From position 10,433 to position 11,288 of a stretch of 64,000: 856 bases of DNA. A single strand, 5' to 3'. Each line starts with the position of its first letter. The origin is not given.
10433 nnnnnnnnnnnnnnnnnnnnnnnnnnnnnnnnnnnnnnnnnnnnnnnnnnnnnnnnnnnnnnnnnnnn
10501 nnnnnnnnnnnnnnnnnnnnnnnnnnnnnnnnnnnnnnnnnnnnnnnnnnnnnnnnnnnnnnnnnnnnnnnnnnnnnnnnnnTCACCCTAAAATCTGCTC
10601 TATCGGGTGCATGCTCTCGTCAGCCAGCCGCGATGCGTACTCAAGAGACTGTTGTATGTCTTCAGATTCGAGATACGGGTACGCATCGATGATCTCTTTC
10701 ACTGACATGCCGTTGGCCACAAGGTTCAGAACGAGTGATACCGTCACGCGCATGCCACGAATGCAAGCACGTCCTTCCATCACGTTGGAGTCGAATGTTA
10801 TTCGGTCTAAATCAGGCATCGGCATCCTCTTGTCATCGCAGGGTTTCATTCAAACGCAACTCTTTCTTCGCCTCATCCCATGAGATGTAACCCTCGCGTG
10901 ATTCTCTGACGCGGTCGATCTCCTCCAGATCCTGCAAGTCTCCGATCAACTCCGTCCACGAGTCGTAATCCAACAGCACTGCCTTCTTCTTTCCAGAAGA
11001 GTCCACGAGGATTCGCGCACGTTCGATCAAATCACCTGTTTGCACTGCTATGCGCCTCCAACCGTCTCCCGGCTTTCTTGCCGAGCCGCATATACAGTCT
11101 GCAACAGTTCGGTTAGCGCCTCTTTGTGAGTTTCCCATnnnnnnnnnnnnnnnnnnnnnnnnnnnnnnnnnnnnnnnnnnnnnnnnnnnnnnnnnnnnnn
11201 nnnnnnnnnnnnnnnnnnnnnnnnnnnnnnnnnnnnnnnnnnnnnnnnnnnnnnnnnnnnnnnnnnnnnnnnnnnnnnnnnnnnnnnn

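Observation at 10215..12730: Five-gene accessory cassette inserted inside the pyrimidine operon between pyrC and carA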

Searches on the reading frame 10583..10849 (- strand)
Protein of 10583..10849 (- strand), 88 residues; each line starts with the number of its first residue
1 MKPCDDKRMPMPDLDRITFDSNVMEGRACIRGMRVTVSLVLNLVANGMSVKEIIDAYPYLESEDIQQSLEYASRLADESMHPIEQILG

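Call 4: search_protein_families(library=pfam, proteins=[window:10583-10849:-], max_evalue=0.01)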
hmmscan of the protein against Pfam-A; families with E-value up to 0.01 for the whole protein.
window:10583-10849:- (88 aa): 1 family
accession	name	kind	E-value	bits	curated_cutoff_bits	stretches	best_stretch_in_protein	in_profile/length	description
PF04255.20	DUF433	-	9.7e-23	80.2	23.6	1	17-72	1-56/56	Protein of unknown function (DUF433)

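Call 7: search_protein_families(library=ncbifam, proteins=[window:10583-10825:-], max_evalue=0.01)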
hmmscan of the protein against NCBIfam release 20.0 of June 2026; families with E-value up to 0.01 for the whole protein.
window:10583-10825:- (80 aa): 0 families

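Call 31: search_protein_families(library=padloc, proteins=[window:10583-10825:-], max_evalue=0.01)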
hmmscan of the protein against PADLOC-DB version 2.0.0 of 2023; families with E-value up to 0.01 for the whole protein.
window:10583-10825:- (80 aa): 0 families

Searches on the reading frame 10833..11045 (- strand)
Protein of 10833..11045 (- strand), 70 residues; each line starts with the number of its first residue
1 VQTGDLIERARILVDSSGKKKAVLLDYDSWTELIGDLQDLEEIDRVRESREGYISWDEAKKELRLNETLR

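Call 7: search_protein_families(library=ncbifam, proteins=[window:10833-11045:-], max_evalue=0.01)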
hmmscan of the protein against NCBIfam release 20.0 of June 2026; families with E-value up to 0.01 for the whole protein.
window:10833-11045:- (70 aa): 0 families

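Call 15: search_protein_families(library=pfam, proteins=[window:10833-11045:-], max_evalue=10)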
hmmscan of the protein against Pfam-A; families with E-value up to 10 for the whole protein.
window:10833-11045:- (70 aa): 2 families
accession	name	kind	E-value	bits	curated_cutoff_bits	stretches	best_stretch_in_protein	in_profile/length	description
PF02604.26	PhdYeFM_antitox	-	0.0023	18.1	29.8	1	10-52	25-66/74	Antitoxin Phd_YefM, type II toxin-antitoxin system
PF18506.7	RelB-like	-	0.06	13.6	27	1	11-39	5-33/62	RelB Antitoxin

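Call 31: search_protein_families(library=padloc, proteins=[window:10833-11045:-], max_evalue=0.01)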
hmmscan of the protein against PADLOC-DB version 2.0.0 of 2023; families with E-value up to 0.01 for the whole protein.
window:10833-11045:- (70 aa): 0 families

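Call 64: search_solved_structures(query=A4, max_evalue=1)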
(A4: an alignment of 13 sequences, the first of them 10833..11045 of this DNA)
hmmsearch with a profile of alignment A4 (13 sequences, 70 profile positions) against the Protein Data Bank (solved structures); distinct sequences matched with E-value up to 1: 5.
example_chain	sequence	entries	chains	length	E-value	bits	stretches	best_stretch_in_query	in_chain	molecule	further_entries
9oni_A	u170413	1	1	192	0.69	13.1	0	15-32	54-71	dihydrofolate reductase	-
9ooi_A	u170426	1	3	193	0.7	13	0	15-32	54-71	dihydrofolate reductase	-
8e4f_A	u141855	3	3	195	0.74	13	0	15-32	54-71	Dihydrofolate reductase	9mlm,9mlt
9szu_A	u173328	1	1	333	0.82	12.8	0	39-62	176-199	PLZ2.3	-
3e1t_A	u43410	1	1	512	0.99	12.6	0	5-23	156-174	Halogenase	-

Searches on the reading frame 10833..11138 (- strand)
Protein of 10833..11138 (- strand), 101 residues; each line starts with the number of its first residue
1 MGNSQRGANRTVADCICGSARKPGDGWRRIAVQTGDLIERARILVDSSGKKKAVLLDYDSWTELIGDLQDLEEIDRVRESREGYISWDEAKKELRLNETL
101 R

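Call 4: search_protein_families(library=pfam, proteins=[window:10833-11138:-], max_evalue=0.01)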
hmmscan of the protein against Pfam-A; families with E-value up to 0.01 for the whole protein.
window:10833-11138:- (101 aa): 1 family
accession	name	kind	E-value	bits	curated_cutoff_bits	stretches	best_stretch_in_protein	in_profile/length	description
PF02604.26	PhdYeFM_antitox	-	0.0059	16.8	29.8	1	41-83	25-66/74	Antitoxin Phd_YefM, type II toxin-antitoxin system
